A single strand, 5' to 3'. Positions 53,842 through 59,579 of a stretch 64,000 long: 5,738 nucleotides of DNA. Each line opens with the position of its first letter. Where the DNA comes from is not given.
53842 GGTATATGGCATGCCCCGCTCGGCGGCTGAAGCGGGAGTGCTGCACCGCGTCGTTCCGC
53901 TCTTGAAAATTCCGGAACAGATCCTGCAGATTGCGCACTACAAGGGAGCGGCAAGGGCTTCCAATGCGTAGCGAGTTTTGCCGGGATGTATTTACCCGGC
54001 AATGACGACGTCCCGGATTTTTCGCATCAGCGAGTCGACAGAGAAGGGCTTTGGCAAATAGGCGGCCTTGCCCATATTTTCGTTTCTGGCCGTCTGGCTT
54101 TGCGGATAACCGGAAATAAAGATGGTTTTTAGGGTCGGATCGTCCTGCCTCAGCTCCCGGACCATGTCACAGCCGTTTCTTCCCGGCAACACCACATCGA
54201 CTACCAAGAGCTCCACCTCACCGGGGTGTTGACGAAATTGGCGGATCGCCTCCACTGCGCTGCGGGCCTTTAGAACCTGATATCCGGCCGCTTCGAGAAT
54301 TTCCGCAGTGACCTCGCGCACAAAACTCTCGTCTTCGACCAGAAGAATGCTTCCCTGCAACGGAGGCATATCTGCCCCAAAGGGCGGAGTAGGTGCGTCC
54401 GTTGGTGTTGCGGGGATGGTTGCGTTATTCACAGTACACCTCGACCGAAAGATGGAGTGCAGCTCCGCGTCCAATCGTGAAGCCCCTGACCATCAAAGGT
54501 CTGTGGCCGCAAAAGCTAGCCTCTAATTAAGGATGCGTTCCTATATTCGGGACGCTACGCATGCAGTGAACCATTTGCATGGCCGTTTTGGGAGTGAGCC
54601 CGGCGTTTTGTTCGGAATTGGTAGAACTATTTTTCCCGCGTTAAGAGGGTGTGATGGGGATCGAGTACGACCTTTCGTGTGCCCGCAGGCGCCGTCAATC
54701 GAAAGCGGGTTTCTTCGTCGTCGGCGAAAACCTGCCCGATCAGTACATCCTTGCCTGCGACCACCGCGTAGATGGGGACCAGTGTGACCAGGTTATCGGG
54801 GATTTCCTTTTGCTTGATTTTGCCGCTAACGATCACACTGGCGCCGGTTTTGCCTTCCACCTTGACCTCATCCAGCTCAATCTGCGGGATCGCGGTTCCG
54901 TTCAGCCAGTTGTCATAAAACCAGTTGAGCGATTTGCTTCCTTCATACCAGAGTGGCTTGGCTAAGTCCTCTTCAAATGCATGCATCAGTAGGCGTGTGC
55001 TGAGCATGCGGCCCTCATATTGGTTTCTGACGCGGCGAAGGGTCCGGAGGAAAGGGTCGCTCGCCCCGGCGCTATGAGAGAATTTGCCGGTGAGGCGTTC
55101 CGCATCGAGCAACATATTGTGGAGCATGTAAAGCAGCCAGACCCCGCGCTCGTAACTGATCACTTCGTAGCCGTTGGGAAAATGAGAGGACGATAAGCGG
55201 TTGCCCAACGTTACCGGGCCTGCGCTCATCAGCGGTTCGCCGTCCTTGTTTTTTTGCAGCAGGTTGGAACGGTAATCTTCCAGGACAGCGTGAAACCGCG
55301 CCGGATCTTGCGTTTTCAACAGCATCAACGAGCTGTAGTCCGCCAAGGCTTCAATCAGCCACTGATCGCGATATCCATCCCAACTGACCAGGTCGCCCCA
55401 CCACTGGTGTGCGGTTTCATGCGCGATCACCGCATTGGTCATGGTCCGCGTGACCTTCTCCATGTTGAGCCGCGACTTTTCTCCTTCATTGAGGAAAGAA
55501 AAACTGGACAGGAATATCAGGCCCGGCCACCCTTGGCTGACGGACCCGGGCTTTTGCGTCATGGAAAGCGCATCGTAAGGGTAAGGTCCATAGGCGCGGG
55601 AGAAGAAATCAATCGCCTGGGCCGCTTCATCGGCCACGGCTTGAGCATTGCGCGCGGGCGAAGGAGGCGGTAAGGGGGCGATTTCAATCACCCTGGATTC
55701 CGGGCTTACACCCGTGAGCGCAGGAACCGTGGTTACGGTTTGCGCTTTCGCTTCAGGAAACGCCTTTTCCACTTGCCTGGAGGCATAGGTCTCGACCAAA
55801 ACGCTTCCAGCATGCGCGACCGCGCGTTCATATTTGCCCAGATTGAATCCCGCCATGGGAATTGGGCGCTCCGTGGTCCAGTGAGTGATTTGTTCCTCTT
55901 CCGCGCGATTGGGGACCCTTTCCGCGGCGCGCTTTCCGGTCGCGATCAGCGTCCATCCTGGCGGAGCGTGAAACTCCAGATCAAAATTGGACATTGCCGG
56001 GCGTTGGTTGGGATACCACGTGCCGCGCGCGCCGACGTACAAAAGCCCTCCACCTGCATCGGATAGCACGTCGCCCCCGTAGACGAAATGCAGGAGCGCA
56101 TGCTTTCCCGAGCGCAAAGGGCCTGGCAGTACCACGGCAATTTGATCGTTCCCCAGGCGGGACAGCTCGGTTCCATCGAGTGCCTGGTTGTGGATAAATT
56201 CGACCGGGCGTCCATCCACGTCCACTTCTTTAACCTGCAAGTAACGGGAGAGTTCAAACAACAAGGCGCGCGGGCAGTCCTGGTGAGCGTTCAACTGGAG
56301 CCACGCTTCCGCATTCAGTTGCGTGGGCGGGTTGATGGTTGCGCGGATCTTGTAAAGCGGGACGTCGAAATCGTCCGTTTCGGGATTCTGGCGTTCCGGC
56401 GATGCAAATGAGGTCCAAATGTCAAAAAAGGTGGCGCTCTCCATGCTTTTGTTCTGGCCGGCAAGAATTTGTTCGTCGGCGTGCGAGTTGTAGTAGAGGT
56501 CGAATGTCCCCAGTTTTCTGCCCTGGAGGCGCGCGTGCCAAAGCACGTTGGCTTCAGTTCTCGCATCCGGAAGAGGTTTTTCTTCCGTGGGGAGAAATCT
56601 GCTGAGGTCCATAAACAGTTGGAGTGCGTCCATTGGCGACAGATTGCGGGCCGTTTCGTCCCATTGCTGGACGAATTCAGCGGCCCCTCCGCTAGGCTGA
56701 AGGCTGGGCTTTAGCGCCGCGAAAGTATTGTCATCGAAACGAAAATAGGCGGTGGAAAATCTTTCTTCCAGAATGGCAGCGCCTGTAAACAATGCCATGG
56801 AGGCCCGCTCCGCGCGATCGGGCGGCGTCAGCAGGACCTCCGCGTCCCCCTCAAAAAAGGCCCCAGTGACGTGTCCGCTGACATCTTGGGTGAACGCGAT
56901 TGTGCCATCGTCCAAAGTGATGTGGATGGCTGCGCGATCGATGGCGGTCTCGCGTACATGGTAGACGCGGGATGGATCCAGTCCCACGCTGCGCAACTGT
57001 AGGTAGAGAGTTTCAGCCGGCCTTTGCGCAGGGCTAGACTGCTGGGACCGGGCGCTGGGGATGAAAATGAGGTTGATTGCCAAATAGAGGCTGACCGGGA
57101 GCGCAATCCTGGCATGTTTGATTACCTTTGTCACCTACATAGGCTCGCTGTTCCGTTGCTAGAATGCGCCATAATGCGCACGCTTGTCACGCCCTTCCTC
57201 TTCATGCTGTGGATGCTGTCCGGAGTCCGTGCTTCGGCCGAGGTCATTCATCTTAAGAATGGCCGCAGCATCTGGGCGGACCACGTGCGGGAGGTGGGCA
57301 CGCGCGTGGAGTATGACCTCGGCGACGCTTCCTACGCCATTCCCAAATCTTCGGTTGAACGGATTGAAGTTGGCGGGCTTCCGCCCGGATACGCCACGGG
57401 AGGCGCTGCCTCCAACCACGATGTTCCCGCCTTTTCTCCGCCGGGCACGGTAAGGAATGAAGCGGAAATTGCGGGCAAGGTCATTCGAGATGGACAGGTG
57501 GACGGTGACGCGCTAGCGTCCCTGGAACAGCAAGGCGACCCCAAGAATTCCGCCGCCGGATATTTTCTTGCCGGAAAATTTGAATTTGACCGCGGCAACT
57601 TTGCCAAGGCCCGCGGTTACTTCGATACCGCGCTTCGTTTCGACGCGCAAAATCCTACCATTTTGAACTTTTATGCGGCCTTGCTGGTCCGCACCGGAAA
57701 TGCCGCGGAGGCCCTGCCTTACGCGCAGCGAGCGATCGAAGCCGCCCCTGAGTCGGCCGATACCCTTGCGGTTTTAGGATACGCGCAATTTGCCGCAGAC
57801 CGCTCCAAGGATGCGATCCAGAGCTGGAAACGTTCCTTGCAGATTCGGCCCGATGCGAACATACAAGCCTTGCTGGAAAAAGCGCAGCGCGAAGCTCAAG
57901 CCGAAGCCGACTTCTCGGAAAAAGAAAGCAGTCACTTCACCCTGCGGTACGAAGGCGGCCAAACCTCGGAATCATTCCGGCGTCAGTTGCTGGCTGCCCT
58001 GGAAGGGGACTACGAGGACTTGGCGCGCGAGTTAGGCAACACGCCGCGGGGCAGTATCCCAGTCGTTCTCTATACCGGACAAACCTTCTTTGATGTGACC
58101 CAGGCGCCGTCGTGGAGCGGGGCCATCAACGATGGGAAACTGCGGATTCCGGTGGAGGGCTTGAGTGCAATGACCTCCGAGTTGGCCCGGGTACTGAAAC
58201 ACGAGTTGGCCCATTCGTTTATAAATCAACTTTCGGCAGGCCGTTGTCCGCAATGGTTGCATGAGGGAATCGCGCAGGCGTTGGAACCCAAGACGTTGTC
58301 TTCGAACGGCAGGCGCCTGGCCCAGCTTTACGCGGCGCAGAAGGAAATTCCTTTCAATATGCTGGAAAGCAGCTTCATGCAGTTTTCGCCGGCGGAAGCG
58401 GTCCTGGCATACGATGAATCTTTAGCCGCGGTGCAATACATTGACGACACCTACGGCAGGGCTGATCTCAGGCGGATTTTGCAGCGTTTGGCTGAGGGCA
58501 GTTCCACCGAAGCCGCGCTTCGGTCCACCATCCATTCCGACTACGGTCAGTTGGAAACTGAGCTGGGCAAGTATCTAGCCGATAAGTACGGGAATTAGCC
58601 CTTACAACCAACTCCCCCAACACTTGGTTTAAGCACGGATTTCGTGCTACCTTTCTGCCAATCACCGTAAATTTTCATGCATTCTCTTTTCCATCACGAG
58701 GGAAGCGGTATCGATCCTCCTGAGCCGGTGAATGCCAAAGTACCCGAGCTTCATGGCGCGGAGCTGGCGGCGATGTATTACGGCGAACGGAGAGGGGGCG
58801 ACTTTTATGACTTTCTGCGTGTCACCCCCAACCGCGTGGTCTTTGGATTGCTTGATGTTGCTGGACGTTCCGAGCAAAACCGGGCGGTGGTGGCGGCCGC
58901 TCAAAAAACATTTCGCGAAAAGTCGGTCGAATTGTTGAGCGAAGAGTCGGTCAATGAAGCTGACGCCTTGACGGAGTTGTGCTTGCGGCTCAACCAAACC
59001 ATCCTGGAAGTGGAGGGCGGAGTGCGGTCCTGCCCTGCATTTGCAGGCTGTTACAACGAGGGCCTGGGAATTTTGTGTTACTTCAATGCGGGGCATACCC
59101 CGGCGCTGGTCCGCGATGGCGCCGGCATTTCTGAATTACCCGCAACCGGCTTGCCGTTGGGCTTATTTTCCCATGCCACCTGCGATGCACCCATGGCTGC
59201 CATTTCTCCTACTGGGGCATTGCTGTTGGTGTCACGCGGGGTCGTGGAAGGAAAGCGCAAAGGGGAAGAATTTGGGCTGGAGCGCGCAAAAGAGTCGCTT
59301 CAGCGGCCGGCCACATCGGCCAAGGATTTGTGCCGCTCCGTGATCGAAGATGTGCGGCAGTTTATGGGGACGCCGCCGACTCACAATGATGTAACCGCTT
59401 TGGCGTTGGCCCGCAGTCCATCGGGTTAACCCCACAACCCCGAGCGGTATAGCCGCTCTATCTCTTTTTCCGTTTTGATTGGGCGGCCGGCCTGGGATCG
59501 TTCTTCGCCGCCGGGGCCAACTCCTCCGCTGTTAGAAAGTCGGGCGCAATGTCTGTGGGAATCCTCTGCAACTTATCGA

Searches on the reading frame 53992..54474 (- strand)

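Call 40: search_protein_families(library=pfam, proteins=[window:53992-54474:-], max_evalue=0.001)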
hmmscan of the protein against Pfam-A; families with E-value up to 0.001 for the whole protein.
window:53992-54474:- (160 aa): 1 family
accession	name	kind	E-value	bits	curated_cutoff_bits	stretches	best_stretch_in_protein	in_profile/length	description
PF00072.30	Response_reg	-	7e-21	74.9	30.2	1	43-154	1-111/111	Response regulator receiver domain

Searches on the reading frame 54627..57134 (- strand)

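Call 40: search_protein_families(library=pfam, proteins=[window:54627-57134:-], max_evalue=0.001)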
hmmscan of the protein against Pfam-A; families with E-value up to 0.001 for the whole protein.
window:54627-57134:- (835 aa): 1 family
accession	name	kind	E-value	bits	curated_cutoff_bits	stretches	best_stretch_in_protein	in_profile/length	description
PF01433.26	Peptidase_M1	-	1.5e-16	61.1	27.7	1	504-677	6-175/218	Peptidase family M1 domain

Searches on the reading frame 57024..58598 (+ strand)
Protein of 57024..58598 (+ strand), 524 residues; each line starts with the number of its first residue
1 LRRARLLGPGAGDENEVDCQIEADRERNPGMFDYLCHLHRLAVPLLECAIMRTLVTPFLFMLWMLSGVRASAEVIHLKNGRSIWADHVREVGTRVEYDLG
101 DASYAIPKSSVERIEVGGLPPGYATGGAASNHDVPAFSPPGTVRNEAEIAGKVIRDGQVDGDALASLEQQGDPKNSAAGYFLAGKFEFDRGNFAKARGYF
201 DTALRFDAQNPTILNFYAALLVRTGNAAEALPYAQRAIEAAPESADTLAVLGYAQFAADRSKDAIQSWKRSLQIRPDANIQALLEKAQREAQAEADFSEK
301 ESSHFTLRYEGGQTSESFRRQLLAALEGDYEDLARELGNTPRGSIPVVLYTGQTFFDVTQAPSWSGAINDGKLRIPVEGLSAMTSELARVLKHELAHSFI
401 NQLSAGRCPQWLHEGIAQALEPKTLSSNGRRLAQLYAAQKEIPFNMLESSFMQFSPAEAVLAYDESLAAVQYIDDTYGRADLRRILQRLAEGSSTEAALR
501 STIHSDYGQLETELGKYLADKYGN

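Call 68: search_protein_families(library=pfam, proteins=[window:57024-58598:+], max_evalue=0.001)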
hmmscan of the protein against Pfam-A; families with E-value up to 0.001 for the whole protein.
window:57024-58598:+ (524 aa): 12 families
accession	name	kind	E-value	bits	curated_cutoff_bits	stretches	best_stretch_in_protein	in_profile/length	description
PF13485.12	Peptidase_MA_2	-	1.5e-13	51.5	32.4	1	333-517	9-198/201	Peptidase MA superfamily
PF14559.12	TPR_19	-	8.2e-10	39.3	25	2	223-286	3-67/68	Tetratricopeptide repeat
PF07719.23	TPR_2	-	1.2e-09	37.9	27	0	177-208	1-32/34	Tetratricopeptide repeat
PF23914.1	TPR_CcmH_CycH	-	1.6e-07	31.8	42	1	175-277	48-153/158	Cytochrome c-type biogenesis protein H TPR domain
PF25062.1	ARM_TT21_N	-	5e-07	30.1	40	0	158-210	76-134/222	Tetratricopeptide repeat protein 21 N-terminal ARM repeat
PF13424.12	TPR_12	-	4.6e-06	27.2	30.1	1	212-276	4-76/77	Tetratricopeptide repeat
PF13432.12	TPR_16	-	5.6e-06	27.1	32.7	1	220-278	6-64/65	Tetratricopeptide repeat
PF13428.12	TPR_14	-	5.8e-06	26.9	23.5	0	214-252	4-42/44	Tetratricopeptide repeat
PF00515.34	TPR_1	-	3.5e-05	23.9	27.8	0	245-277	1-33/34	Tetratricopeptide repeat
PF13414.12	TPR_11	-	5.9e-05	23.1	26.8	0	186-215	3-32/42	TPR repeat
PF13181.12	TPR_8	-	0.00031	21.1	25.7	0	214-243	4-33/34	Tetratricopeptide repeat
PF13431.12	TPR_17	-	0.00067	20.2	24.4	0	234-266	2-34/34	Tetratricopeptide repeat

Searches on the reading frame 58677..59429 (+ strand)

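Call 68: search_protein_families(library=pfam, proteins=[window:58677-59429:+], max_evalue=0.001)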
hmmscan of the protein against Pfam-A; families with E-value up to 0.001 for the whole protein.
window:58677-59429:+ (250 aa): 1 family
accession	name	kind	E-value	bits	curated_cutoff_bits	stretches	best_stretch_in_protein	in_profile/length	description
PF07228.17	SpoIIE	-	1.1e-22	81.4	25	1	51-246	2-191/192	Stage II sporulation protein E (SpoIIE)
